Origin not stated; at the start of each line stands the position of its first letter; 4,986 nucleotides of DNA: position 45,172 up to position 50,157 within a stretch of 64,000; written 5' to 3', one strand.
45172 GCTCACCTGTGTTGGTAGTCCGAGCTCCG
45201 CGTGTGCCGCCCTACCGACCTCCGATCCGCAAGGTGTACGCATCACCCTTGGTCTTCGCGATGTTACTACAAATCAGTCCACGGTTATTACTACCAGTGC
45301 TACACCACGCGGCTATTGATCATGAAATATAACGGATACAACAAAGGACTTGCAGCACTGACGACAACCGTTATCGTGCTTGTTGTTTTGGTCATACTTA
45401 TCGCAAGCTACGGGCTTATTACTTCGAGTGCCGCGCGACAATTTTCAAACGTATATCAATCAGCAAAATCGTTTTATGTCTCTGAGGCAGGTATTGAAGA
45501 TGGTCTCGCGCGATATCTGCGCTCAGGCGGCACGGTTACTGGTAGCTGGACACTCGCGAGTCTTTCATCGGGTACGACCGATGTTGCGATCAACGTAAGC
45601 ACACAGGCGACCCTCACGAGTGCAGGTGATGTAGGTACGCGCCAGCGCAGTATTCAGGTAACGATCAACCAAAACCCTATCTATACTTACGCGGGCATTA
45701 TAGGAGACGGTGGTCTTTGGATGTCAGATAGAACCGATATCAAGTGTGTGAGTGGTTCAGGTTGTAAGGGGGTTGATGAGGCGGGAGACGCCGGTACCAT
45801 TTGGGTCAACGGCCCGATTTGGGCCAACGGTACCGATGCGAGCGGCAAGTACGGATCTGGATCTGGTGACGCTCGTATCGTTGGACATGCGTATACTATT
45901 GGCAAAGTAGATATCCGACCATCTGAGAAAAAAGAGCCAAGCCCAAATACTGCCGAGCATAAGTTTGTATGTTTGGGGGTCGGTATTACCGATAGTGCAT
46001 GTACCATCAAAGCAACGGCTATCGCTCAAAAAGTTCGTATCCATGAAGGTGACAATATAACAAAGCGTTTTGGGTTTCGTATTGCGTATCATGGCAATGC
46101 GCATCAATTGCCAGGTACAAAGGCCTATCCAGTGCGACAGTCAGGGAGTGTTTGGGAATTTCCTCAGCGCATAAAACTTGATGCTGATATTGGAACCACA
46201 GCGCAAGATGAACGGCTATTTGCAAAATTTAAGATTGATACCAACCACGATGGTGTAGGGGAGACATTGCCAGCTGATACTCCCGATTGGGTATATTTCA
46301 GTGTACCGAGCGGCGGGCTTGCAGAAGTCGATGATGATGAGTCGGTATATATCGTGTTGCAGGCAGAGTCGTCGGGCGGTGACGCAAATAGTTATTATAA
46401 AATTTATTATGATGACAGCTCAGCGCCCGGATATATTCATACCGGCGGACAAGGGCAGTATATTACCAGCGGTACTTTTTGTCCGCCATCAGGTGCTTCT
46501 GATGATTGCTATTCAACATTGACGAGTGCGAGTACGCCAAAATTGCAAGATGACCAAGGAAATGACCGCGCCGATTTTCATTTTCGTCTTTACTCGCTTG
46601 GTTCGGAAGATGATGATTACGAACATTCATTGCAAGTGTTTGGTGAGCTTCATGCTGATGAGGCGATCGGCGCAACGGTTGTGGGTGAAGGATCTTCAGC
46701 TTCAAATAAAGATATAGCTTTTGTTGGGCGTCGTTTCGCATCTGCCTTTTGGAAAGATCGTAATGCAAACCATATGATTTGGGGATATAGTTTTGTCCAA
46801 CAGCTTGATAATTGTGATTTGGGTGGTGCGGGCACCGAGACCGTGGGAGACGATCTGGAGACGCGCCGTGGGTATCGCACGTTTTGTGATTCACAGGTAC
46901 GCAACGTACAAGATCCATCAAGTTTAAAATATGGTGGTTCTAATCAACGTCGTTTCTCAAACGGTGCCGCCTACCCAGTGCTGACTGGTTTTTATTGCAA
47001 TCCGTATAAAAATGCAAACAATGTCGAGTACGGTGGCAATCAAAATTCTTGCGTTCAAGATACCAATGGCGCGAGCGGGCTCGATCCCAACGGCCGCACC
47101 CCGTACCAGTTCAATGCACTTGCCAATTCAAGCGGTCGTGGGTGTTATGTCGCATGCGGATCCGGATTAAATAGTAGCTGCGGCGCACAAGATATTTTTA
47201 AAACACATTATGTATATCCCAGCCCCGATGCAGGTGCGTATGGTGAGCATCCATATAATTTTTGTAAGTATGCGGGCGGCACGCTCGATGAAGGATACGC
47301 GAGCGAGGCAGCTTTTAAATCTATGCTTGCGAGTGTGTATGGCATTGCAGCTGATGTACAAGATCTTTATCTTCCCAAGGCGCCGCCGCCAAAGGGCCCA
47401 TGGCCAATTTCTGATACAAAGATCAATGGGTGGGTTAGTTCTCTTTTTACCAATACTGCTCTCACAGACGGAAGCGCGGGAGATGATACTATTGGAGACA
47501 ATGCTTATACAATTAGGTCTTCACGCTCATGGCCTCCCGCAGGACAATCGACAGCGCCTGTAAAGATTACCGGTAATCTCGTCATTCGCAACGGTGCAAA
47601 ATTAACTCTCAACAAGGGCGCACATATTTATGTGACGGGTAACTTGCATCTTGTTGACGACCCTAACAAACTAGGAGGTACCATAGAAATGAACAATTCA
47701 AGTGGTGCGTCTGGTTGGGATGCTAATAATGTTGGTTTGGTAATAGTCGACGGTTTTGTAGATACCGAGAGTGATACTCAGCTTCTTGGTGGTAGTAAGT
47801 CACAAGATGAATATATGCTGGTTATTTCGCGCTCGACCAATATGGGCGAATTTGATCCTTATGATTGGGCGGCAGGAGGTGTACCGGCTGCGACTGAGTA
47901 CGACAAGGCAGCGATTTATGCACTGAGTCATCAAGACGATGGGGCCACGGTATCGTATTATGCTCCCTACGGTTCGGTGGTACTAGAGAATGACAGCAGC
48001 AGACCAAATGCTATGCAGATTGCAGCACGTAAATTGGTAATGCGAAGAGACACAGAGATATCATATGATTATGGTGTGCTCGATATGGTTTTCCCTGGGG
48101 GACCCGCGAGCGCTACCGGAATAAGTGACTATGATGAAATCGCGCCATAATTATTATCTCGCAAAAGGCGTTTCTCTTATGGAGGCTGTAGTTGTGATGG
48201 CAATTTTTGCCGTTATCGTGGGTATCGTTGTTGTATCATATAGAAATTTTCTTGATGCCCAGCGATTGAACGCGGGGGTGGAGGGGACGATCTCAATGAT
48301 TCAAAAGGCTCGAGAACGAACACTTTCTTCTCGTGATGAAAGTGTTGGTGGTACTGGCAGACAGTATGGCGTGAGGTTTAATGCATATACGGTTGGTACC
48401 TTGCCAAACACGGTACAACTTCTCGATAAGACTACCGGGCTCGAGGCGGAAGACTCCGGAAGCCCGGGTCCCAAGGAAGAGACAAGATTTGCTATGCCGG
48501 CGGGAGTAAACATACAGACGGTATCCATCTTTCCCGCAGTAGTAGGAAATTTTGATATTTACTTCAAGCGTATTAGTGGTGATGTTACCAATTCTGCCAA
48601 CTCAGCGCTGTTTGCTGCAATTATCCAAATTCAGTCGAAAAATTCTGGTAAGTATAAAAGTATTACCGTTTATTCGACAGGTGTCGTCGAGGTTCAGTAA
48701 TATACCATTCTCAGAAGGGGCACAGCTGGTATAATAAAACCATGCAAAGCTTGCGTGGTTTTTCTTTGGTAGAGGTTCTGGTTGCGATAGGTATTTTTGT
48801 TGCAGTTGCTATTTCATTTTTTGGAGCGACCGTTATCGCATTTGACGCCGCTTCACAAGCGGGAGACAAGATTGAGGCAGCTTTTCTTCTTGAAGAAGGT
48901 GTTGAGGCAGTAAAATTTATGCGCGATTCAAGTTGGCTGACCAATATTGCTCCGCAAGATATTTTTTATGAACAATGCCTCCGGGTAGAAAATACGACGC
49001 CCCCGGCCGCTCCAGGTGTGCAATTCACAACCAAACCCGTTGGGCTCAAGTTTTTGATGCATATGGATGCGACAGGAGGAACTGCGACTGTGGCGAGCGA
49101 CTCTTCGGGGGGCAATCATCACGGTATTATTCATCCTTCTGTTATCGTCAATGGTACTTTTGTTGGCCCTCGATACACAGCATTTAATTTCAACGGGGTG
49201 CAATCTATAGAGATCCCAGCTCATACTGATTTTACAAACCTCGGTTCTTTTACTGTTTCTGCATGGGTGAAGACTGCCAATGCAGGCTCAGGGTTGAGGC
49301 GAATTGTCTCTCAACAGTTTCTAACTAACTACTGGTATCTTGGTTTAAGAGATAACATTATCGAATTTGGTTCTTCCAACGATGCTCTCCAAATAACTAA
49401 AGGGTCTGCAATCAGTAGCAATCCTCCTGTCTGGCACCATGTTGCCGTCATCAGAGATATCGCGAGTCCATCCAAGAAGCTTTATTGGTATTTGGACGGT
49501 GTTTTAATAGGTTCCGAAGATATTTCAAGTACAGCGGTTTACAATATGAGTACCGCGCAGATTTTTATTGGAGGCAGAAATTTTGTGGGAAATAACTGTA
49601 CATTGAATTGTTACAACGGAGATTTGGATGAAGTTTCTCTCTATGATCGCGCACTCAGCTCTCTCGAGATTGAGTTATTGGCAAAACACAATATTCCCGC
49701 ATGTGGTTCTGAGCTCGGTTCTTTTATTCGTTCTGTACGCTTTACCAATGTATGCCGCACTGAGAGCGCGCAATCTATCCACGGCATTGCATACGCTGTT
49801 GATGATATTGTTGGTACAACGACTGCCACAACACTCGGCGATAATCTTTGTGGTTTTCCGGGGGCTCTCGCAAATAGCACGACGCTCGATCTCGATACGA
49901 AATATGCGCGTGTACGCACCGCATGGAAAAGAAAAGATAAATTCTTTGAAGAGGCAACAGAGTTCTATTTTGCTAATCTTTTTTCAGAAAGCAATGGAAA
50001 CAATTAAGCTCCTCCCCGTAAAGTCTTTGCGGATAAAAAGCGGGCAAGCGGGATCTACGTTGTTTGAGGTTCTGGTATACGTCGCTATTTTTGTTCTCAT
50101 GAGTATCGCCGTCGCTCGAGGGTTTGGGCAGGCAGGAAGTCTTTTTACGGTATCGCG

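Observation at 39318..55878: Type IV pilus locus: HK/RR-pilB-pilC-six prepilin-like genes (two ~940-aa PilX_N giants, one LamG-pilin)-pilMNO, with no secretin, prepilin peptidase or PilT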

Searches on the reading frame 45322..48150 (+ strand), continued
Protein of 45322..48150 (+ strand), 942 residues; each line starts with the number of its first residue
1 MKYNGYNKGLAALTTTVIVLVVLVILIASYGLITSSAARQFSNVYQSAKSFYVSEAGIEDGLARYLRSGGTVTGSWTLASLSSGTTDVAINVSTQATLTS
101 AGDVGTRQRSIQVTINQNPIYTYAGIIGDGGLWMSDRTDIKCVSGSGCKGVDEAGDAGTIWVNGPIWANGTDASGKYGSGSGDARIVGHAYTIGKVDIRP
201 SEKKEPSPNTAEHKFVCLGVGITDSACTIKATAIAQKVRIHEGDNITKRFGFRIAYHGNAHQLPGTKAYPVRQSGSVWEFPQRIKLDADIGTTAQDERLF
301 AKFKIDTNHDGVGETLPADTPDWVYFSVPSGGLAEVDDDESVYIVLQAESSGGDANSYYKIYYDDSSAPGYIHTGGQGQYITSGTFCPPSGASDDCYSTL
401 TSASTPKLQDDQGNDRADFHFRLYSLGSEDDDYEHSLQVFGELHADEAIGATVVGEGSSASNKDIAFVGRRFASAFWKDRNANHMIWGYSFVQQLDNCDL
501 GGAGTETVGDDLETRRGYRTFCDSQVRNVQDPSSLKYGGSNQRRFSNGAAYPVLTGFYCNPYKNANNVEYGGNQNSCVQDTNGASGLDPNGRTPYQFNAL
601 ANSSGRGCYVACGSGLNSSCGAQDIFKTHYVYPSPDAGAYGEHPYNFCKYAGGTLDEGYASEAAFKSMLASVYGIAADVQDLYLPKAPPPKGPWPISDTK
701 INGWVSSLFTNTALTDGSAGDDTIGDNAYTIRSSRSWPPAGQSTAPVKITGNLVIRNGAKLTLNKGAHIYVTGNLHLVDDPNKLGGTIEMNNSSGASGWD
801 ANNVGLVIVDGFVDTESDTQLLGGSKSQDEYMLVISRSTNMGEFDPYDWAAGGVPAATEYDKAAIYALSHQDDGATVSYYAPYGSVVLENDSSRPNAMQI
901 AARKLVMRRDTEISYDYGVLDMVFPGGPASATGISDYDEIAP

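Call 56: fold_search(model_id=the predicted structure, library=pdb)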
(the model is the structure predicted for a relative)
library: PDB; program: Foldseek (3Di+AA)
matches with E <= 10: 194; with E <= 0.001: 0
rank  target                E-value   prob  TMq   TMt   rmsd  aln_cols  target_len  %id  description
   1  3wnn_B                3.2e-02  0.21  0.09  0.12  21.5       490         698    8  D308A mutant of Bacillus circulans T-3040 cycloisomaltooligosaccharide glucanotransferase complexed with isomaltooctao (released 2014-02-05)
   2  3wnp_A                3.6e-02  0.28  0.10  0.12  21.3       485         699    9  D308A, F268V, D469Y, A513V, and Y515S quintuple mutant of Bacillus circulans T-3040 cycloisomaltooligosaccharide gluca (released 2014-02-05)
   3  8h2i_bG               7.3e-02  0.99  0.12  0.22   6.6       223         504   11  Near-atomic structure of five-fold averaged PBCV-1 capsid (released 2022-11-16)
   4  3wnn_A                8.0e-02  0.33  0.10  0.13  11.0       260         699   12  D308A mutant of Bacillus circulans T-3040 cycloisomaltooligosaccharide glucanotransferase complexed with isomaltooctao (released 2014-02-05)
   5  3w5g_A                2.4e-01  0.10  0.08  0.10  20.5       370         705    5  Crystal structure of tomato beta-galactosidase 4 in complex with galactose (released 2014-01-29)
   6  5yu0_A                2.6e-01  0.14  0.04  0.11  18.9       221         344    8  Structural basis for recognition of L-lysine, L-ornithine, and L-2,4-diamino butyric acid by lysine cyclodeaminase (released 2018-05-02)
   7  4yu6_B                3.0e-01  0.30  0.09  0.11  10.3       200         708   10  Crystal structure of Bacillus anthracis immune inhibitor A2 peptidase zymogen (released 2015-10-28)
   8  4bkf_A                3.0e-01  0.04  0.04  0.06  17.3       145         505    8  crystal structure of the human EphA4 ectodomain in complex with human ephrinB3 (released 2013-07-03)
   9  4yu5_A                3.1e-01  0.28  0.10  0.13  15.7       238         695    8  Crystal structure of selenomethionine variant of Bacillus anthracis immune inhibitor A2 peptidase zymogen (released 2015-10-28)
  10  9kr4_B                3.3e-01  0.12  0.06  0.17  13.1       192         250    7  Enterovirus B 75 (released 2025-12-24)
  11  3w5f_A                3.8e-01  0.08  0.07  0.09  21.8       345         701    6  Crystal structure of tomato beta-galactosidase 4 (released 2014-01-29)
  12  4yu6_A                4.7e-01  0.25  0.10  0.12  10.2       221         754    9  Crystal structure of Bacillus anthracis immune inhibitor A2 peptidase zymogen (released 2015-10-28)
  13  6qvi_A                5.2e-01  0.38  0.07  0.12  13.6       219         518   15  Crystal structure of competence-associated pilin ComZ from Thermus thermophilus (released 2019-05-29)
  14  8j1g_C                5.2e-01  0.13  0.05  0.15  17.1       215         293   10  Structure of amino acid dehydrogenase in complex with NADPH (released 2023-08-16)
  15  5gzi_A                5.8e-01  0.10  0.04  0.11  18.8       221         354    8  Cyclodeaminase_PA (released 2018-01-17)
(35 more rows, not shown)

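Call 59: search_solved_structures(query=A2, max_evalue=10, show_alignments=2)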
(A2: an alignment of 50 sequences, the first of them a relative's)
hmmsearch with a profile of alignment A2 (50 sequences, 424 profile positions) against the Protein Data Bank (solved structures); distinct sequences matched with E-value up to 10: 5.
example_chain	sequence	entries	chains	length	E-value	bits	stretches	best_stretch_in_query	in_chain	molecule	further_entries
9i5v_L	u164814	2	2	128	0.078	15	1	349-413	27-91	Small ribosomal subunit protein uS11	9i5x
6qvi_A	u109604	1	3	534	0.083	14.9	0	84-158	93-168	ComZ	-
4nu3_A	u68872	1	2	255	0.3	13.1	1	87-183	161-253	ice-binding protein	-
7bwy_A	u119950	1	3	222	3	9.8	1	140-189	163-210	Ice-binding protein isoform1a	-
7bwx_A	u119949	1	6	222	3.2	9.7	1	139-189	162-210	Ice-binding protein isoform1a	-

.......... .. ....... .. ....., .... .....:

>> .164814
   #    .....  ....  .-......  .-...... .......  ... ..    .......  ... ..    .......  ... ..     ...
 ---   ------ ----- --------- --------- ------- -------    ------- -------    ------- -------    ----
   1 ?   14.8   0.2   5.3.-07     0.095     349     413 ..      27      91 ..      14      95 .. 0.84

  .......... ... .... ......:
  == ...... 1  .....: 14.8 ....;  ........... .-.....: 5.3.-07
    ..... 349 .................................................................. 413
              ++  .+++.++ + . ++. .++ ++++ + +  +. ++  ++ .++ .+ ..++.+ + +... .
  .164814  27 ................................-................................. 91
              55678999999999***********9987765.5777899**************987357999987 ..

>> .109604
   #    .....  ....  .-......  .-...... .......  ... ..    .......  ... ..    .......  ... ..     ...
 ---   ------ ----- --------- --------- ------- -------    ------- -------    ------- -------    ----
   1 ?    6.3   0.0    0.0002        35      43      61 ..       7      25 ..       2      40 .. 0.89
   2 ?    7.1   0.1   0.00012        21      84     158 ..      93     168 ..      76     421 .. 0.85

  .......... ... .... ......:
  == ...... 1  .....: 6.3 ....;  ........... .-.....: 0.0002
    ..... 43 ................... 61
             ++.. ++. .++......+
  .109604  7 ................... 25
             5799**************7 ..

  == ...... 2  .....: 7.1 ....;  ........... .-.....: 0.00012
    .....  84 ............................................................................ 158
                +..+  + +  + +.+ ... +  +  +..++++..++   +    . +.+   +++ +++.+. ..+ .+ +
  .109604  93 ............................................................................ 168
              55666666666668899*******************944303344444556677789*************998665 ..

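Call 74: search_protein_families(library=ncbifam, max_evalue=1, proteins=[window:45322-48150:+])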
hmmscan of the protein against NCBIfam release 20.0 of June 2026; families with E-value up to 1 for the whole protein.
window:45322-48150:+ (942 aa): 0 families

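Call 84: search_protein_families(library=pfam, max_evalue=0.01, proteins=[L003:15156-17807:+, L005:14444-16555:+])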
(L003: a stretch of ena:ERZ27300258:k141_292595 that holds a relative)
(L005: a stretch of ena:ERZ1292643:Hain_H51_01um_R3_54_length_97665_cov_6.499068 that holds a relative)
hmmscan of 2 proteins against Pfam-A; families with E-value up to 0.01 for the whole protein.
L003:15156-17807:+ (883 aa): 0 families

L005:14444-16555:+ (703 aa): 0 families

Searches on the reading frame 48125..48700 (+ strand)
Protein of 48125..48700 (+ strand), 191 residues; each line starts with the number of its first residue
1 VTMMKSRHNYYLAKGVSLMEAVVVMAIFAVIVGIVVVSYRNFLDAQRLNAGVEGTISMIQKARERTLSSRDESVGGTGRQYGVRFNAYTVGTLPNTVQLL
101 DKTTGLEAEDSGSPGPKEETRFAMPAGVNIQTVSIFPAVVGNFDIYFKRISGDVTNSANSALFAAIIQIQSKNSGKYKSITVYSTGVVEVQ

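Call 4: search_protein_families(library=pfam, max_evalue=0.01, proteins=[window:48125-48700:+])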
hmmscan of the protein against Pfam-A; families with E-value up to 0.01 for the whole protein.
window:48125-48700:+ (191 aa): 1 family
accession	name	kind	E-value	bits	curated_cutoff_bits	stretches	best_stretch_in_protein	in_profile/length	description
PF07963.17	N_methyl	-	0.005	16.8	21.2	1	14-35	5-26/27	Prokaryotic N-terminal methylation motif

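Call 74: search_protein_families(library=ncbifam, max_evalue=1, proteins=[window:48125-48700:+])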
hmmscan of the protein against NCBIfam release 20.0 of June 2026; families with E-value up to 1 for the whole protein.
window:48125-48700:+ (191 aa): 8 families
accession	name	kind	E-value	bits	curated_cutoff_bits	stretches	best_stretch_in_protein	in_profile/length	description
TIGR02596.1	TIGR02596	subfamily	0.0002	21.5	70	1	18-63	3-48/196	Verru_Chthon cassette protein D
NF041013.1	T4P_ComGE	equivalog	0.00072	19.6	49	1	14-42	4-32/83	competence type IV pilus minor pilin ComGE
NF007862.0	PRK10574.1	equivalog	0.0012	19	138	1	14-45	5-36/145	prepilin peptidase-dependent pilin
NF007800.0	PRK10506.1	equivalog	0.0035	17.2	158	1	13-65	8-60/163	prepilin peptidase-dependent protein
TIGR01708.2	typeII_sec_gspH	equivalog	0.017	15.2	80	1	14-53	2-41/169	type II secretion system minor pseudopilin GspH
TIGR02532.1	IV_pilin_GFxxxE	domain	0.044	13.6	16.3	1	14-36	2-24/24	prepilin-type N-terminal cleavage/methylation domain-containing protein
TIGR01710.1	typeII_sec_gspG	equivalog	0.081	13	88.85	1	14-63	1-49/134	type II secretion system major pseudopilin GspG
NF047827.1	T3SSXpsH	equivalog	0.12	12.2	160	1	14-68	1-55/145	type II secretion system protein XpsH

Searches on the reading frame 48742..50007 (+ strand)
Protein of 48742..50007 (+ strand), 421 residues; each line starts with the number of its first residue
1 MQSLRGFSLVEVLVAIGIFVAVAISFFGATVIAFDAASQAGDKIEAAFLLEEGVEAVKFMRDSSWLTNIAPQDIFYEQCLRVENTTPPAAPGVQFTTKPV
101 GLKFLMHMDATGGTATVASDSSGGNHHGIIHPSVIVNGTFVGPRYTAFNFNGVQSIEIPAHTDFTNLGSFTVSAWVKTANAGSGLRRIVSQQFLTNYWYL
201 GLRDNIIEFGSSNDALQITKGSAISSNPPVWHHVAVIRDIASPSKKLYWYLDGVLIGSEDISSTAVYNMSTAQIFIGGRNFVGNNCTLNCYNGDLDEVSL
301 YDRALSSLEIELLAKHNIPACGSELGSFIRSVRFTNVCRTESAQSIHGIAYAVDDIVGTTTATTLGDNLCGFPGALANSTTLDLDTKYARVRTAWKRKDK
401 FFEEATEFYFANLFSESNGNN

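Call 4: search_protein_families(library=pfam, max_evalue=0.01, proteins=[window:48742-50007:+])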
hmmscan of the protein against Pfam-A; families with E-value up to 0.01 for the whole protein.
window:48742-50007:+ (421 aa): 4 families
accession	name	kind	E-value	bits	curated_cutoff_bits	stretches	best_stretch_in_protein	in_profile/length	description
PF13385.13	Laminin_G_3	-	2e-22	80.4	27.6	1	153-310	4-150/151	Concanavalin A-like lectin/glucanases superfamily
PF07953.20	Toxin_R_bind_N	-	1.2e-05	25.5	23.8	1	117-268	3-161/191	Clostridium neurotoxin, N-terminal receptor binding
PF07963.17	N_methyl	-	0.00037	20.4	21.2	1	5-24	5-24/27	Prokaryotic N-terminal methylation motif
PF02973.23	Sialidase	-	0.0098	15.9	26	0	239-311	111-182/189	Sialidase, N-terminal domain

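Call 73: search_solved_structures(query=window:48742-50004:+, max_evalue=1)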
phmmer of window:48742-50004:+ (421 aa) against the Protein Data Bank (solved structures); distinct sequences matched with E-value up to 1: 2.
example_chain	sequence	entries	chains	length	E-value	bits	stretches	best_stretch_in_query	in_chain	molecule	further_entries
3mtr_A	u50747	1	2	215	0.85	11.6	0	240-288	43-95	Neural cell adhesion molecule 1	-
9egp_A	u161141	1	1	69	0.93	11.4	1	3-41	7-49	Geopilin domain 1 protein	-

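Call 74: search_protein_families(library=ncbifam, max_evalue=1, proteins=[window:48742-50007:+])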
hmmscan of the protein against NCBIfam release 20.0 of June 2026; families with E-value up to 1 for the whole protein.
window:48742-50007:+ (421 aa): 5 families
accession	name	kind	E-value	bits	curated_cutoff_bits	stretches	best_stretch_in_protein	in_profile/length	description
NF041013.1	T4P_ComGE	equivalog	3.9e-05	23.7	49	1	2-55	1-54/83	competence type IV pilus minor pilin ComGE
TIGR01707.1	gspI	equivalog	7.5e-05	23.2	44.35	1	6-58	1-53/101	type II secretion system minor pseudopilin GspI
NF052521.1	TafC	equivalog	0.00061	19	410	1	143-316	190-362/373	TafC family fimbrial protein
TIGR02532.1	IV_pilin_GFxxxE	domain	0.0034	17.2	16.3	1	5-23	2-20/24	prepilin-type N-terminal cleavage/methylation domain-containing protein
TIGR01711.1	gspJ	equivalog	0.061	13.1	64.85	1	5-26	1-22/192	type II secretion system minor pseudopilin GspJ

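Call 88: find_homologous_proteins(query=window:48742-50007:+)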
Query window:48742-50007:+ (421 aa): 85 proteins with E <= 0.001 among 8000 candidates.
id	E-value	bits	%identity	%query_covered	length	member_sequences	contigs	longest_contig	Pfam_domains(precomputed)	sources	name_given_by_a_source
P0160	1.0e-281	952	100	100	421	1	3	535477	PF07953.21,PF13385.14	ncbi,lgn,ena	ncbi:MAG: LamG-like jellyroll fold domain-containing protein [Patescibacteria group bacterium]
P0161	5.3e-70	254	40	99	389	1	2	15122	PF07953.21,PF13385.14,PF02210.32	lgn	-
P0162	7.6e-63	231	39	96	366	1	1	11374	PF07953.21,PF13385.14,PF02210.32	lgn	-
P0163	1.7e-37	147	32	97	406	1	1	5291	PF13385.14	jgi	jgi:prepilin-type N-terminal cleavage/methylation domain-containing protein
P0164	1.6e-29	121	27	98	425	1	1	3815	PF13385.14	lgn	-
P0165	5.4e-23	100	27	59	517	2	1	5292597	PF07953.21,PF13385.14,PF02210.32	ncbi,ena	-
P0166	3.2e-18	84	31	53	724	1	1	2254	PF13385.14,PF02973.23,PF02210.32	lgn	-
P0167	3.8e-17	80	29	57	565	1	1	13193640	PF07953.21,PF13385.14,PF02210.32,PF00054.31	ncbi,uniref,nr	ncbi:LamG domain-containing protein [Pyxidicoccus sp. MSG2]|uniref:LamG domain-containing protein n=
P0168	1.7e-15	75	30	75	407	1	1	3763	PF13385.14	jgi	-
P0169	6.4e-15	73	32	40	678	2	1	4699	PF13385.14,PF02973.23,PF02210.32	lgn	-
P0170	6.3e-13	66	29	57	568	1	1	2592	PF13385.14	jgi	jgi:hypothetical protein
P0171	6.8e-13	66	32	46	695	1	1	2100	PF01833.31,PF13385.14,PF02210.32,PF05345.19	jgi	jgi:hypothetical protein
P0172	1.4e-11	62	30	65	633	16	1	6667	PF07953.21,PF13385.14,PF02973.23,PF13088.13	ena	-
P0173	2.6e-11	61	26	55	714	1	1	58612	PF22925.4,PF07953.21,PF13385.14,PF02210.32,PF00054.31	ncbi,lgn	-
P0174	6.0e-11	60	27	97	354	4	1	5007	PF13385.14,PF02210.32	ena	-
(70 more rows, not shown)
